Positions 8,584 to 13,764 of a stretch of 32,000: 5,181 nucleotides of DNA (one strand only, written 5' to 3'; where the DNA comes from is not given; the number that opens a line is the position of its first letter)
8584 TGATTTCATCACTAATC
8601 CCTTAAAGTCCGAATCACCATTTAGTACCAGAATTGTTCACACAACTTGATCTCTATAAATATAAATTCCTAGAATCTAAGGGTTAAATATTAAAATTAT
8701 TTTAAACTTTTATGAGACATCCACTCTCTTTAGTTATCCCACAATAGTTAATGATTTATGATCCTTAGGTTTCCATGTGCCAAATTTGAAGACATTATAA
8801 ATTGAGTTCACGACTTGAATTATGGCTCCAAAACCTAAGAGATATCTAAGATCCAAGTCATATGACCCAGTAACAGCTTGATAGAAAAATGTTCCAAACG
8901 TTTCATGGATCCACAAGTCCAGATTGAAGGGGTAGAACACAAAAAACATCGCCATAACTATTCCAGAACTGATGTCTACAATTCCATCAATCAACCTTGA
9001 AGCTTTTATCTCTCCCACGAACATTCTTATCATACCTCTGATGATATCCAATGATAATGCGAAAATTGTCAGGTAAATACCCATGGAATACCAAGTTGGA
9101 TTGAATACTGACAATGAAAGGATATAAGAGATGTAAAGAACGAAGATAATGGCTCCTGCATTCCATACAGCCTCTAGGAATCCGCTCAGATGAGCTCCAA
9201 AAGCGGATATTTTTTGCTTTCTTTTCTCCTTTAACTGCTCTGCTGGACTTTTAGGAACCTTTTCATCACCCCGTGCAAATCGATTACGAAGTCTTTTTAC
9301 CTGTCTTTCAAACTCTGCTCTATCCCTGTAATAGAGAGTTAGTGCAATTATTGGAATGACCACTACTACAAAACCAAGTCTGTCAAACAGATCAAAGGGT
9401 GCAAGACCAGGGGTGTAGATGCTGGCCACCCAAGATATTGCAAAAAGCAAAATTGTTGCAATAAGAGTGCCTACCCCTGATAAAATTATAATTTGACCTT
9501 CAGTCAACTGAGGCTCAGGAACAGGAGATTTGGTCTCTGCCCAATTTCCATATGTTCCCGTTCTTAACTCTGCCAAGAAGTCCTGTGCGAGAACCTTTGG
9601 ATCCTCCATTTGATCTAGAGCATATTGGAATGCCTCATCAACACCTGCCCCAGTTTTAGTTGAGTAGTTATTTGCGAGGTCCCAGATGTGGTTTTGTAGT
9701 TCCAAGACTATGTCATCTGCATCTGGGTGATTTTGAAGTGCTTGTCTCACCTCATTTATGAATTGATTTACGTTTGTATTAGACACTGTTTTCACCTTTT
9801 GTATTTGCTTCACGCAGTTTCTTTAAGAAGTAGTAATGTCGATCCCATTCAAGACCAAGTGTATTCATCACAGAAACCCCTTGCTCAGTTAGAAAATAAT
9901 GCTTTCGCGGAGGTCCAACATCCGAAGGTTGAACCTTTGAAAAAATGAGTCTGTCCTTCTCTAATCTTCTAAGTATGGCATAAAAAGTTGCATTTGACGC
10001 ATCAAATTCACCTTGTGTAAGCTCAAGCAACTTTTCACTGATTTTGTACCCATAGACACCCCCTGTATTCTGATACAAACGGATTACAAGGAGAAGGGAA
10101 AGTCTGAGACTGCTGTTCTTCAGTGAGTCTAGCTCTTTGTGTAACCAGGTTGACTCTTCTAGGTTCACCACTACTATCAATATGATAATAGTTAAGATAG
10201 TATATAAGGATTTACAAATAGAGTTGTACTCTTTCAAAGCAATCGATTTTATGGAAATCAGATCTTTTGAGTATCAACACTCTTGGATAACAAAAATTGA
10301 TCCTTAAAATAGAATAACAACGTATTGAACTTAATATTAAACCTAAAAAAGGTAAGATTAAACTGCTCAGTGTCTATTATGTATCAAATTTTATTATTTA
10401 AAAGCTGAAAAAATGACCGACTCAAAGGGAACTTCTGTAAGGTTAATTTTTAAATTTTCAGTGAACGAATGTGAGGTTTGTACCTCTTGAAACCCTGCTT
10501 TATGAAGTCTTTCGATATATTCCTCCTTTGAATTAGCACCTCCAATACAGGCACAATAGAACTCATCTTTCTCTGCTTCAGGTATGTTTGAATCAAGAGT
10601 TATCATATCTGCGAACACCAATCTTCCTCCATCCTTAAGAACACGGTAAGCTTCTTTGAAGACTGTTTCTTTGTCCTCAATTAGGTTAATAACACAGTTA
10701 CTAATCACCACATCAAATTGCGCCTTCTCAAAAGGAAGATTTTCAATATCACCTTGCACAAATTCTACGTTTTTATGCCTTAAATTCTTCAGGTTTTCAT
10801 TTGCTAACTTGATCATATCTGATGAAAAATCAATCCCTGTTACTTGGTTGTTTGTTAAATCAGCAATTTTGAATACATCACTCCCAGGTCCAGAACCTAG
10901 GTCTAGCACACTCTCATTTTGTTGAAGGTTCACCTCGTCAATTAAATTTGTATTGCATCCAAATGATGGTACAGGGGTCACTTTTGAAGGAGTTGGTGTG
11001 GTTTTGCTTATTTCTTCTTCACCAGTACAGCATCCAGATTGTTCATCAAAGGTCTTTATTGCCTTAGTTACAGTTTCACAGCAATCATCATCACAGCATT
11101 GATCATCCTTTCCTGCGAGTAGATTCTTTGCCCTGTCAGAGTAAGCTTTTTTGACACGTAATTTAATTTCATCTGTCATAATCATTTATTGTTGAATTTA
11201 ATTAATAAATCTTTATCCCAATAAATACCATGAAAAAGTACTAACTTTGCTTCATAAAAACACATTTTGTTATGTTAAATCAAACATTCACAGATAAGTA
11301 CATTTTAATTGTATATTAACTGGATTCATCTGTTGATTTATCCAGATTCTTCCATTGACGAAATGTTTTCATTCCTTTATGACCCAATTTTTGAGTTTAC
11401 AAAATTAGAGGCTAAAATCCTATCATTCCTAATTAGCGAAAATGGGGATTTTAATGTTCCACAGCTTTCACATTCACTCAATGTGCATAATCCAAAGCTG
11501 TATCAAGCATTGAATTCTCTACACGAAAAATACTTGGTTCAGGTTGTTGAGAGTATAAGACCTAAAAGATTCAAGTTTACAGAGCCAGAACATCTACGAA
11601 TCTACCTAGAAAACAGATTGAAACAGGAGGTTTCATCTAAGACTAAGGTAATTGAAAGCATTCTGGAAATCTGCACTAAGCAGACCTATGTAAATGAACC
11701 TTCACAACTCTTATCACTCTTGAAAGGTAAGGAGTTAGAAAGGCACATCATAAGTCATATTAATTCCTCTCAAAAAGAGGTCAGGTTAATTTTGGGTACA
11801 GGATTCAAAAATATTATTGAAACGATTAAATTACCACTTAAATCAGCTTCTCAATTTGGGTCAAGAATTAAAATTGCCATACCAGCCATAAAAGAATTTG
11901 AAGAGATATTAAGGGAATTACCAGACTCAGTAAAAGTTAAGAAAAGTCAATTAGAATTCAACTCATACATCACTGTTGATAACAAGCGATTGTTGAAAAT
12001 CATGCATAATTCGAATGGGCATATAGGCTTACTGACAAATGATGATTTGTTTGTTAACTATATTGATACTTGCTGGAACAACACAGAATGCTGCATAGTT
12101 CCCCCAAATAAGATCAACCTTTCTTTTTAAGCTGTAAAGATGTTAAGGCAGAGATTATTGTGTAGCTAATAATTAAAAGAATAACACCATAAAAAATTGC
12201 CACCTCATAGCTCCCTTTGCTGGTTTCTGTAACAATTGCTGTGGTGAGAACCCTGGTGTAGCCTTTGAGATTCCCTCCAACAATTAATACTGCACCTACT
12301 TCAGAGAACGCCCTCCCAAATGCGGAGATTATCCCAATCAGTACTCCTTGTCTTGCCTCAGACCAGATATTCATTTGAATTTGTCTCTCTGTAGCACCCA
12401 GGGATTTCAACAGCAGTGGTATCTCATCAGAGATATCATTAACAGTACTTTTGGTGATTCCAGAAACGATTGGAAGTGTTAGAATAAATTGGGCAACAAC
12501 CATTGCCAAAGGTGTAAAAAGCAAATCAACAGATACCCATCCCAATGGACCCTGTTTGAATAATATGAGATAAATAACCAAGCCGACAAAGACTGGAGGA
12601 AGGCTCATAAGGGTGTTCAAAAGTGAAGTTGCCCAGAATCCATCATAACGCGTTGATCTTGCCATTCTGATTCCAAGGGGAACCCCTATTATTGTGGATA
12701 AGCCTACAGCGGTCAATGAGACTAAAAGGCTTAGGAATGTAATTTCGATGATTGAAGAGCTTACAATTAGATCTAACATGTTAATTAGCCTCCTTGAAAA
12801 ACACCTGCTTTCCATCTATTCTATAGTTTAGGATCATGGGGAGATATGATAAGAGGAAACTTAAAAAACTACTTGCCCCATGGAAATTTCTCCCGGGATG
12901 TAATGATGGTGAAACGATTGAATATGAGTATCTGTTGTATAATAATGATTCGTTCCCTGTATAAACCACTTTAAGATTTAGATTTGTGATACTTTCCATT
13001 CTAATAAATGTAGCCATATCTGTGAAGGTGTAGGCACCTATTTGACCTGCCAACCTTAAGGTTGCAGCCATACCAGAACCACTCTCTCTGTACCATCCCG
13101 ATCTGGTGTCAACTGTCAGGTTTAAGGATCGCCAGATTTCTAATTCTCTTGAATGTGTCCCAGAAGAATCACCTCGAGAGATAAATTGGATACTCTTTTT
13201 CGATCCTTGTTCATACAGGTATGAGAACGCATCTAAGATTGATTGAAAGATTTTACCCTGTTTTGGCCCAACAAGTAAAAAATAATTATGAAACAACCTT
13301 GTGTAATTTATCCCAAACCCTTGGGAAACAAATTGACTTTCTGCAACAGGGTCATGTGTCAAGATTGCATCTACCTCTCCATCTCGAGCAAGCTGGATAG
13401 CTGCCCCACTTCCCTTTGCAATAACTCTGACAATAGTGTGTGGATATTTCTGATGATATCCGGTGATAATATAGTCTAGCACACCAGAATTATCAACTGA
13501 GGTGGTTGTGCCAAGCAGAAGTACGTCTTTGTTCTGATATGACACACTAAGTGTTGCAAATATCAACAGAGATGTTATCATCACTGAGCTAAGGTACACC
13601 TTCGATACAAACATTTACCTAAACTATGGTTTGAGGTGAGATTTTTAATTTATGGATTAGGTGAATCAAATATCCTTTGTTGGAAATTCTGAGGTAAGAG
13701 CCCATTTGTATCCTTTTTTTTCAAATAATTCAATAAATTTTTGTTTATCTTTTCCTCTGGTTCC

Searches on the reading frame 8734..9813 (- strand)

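Call 45: search_protein_families(library=pfam, proteins=[window:8734-9813:-], max_evalue=0.001)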
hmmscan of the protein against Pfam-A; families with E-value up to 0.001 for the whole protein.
window:8734-9813:- (359 aa): 1 family
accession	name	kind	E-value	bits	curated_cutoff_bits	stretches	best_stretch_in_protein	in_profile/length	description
PF22564.2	HAAS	-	0.00095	19.9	27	0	17-77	1-54/55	HAAS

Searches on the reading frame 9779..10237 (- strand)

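Call 45: search_protein_families(library=pfam, proteins=[window:9779-10237:-], max_evalue=0.001)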
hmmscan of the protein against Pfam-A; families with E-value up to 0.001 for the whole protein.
window:9779-10237:- (152 aa): 2 families
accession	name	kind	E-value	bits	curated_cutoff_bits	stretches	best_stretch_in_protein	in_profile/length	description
PF03551.20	PadR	-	8.5e-17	61.4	27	1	59-123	8-72/75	Transcriptional regulator PadR-like family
PF01638.23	HxlR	-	0.00041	20.6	20.8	1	80-127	31-76/91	HxlR-like helix-turn-helix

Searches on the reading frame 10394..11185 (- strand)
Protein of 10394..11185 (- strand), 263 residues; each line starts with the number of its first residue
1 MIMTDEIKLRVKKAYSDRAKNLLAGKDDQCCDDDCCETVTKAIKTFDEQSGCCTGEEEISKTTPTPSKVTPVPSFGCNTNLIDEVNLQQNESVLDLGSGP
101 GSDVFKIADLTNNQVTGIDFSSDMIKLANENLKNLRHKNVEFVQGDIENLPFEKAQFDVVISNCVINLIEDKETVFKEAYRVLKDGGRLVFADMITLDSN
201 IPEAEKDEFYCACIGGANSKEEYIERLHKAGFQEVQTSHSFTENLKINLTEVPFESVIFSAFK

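Call 45: search_protein_families(library=pfam, proteins=[window:10394-11185:-], max_evalue=0.001)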
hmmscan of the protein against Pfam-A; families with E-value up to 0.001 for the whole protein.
window:10394-11185:- (263 aa): 22 families
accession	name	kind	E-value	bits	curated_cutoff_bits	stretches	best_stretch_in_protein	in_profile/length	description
PF13847.12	Methyltransf_31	-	2.7e-36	124.9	27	1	89-225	3-139/145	Methyltransferase domain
PF08241.18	Methyltransf_11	-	1.2e-26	93.6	21.2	1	94-191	1-95/95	Methyltransferase domain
PF13649.12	Methyltransf_25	-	3.2e-26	92.3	27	1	93-187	1-97/97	Methyltransferase domain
PF08242.18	Methyltransf_12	-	4.9e-20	72.5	30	1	94-189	1-98/98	Methyltransferase domain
PF01209.24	Ubie_methyltran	-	6.7e-20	71.9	20.1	1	83-192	41-152/233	ubiE/COQ5 methyltransferase family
PF13489.12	Methyltransf_23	-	3.6e-13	50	27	1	87-199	20-123/164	Methyltransferase domain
PF05175.20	MTS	-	4.7e-10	39.8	23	1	81-191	23-138/170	Methyltransferase small domain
PF06325.19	PrmA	-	3.7e-09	36.9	22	1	82-196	155-263/296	Ribosomal protein L11 methyltransferase (PrmA)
PF02353.26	CMAS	-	7.9e-09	35.7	27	1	81-214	54-189/273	Mycolic acid cyclopropane synthetase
PF01135.25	PCMT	-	5.1e-08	33.4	20.3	1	82-190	66-170/210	Protein-L-isoaspartate(D-aspartate) O-methyltransferase (PCMT)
PF00891.24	Methyltransf_2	-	1.8e-07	31.2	22.3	1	78-233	51-210/210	O-methyltransferase domain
PF01189.24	Methyltr_RsmB-F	-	3.3e-07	30.6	27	1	86-160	5-83/199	16S rRNA methyltransferase RsmB/F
PF00398.26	RrnaAD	-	1e-06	28.5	24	1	81-154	22-92/263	Ribosomal RNA adenine dimethylase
PF05148.21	Methyltransf_8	-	2.8e-06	27.8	27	1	135-194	101-159/219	Hypothetical methyltransferase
PF01728.25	FtsJ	-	9.8e-06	26.1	24.1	1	81-238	12-162/181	FtsJ-like methyltransferase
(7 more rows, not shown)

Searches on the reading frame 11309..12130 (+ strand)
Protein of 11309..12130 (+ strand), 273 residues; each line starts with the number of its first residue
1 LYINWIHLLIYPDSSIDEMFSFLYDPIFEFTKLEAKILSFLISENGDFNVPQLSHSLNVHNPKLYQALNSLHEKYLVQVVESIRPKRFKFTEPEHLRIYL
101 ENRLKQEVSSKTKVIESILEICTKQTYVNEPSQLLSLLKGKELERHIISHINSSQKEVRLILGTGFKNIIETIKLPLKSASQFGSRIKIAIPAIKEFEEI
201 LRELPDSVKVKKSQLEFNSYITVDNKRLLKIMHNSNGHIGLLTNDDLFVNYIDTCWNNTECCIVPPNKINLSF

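Call 45: search_protein_families(library=pfam, proteins=[window:11309-12130:+], max_evalue=0.001)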
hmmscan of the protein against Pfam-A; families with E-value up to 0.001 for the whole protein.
window:11309-12130:+ (273 aa): 1 family
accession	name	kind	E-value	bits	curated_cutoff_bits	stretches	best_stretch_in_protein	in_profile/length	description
PF01978.25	TrmB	-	2.4e-09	37.4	25.6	1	28-94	4-68/68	Sugar-specific transcriptional regulator TrmB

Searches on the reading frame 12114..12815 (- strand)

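Call 45: search_protein_families(library=pfam, proteins=[window:12114-12815:-], max_evalue=0.001)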
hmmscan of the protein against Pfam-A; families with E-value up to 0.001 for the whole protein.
window:12114-12815:- (233 aa): 1 family
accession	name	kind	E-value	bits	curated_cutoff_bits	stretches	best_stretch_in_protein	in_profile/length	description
PF00528.27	BPD_transp_1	-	2.3e-09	37.7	26.4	1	44-223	1-169/184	Binding-protein-dependent transport system inner membrane component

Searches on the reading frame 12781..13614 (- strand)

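Call 45: search_protein_families(library=pfam, proteins=[window:12781-13614:-], max_evalue=0.001)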
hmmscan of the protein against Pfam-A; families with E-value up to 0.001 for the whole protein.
window:12781-13614:- (277 aa): 2 families
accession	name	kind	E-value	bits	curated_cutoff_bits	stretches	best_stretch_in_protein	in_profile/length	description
PF12849.12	PBP_like_2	-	1.6e-27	97.4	27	1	32-256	9-265/267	PBP superfamily domain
PF03466.25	LysR_substrate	-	2.9e-06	27.3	28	1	32-118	8-86/209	LysR substrate binding domain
